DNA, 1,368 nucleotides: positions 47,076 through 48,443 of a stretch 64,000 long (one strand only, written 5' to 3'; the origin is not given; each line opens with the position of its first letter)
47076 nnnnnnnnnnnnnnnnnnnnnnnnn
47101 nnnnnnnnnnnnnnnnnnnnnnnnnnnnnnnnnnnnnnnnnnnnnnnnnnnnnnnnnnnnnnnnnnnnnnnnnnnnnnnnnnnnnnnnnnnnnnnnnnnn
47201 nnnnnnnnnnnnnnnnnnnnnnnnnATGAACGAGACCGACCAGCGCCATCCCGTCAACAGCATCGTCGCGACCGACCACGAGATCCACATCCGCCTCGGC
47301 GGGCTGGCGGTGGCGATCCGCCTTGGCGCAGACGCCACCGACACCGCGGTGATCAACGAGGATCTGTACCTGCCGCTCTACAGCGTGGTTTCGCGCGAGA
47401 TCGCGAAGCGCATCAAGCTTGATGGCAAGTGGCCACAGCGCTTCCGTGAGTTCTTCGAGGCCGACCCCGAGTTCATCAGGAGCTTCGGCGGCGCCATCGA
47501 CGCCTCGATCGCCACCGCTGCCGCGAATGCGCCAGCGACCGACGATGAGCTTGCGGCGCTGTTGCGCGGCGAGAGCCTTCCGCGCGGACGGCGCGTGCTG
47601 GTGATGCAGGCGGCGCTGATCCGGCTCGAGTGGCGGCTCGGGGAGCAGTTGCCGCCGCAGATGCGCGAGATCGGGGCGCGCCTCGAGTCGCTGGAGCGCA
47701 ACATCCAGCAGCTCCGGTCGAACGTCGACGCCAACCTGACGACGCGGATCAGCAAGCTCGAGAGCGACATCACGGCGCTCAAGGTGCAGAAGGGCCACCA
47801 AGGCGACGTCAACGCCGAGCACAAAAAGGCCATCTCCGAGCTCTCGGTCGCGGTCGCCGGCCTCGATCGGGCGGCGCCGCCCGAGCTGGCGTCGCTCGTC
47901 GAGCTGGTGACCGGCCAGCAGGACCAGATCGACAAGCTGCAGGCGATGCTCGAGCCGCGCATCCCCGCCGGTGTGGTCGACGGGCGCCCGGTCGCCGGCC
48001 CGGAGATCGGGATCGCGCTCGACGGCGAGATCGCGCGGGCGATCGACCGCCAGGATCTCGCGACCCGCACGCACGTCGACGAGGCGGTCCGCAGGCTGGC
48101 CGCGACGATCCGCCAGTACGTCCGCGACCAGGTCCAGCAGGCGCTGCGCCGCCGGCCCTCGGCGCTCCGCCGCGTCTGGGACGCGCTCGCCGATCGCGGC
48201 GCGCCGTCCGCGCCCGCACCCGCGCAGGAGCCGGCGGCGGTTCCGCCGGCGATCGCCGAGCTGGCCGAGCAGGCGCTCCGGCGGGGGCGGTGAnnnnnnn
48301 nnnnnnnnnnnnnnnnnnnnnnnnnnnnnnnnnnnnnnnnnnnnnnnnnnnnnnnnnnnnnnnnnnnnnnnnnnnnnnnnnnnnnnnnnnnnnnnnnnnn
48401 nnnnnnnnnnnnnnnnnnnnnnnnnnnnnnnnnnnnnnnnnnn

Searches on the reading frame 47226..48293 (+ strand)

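Call 21: search_protein_families(library=pfam, proteins=[window:47226-48293:+], max_evalue=0.01)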
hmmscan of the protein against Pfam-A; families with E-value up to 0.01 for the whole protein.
window:47226-48293:+ (355 aa): 1 family
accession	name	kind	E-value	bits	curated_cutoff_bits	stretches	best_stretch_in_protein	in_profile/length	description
PF06825.17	HSBP1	-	0.0013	19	28.6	0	141-165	24-48/51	Heat shock factor binding protein 1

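Call 31: search_protein_families(library=phrogs, proteins=[window:47226-48293:+], max_evalue=0.01)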
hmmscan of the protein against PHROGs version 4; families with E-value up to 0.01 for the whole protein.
window:47226-48293:+ (355 aa): 1 family
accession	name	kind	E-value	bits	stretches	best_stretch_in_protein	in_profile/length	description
phrog_7149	-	unknown function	0.0083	17.2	0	247-346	3-100/110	-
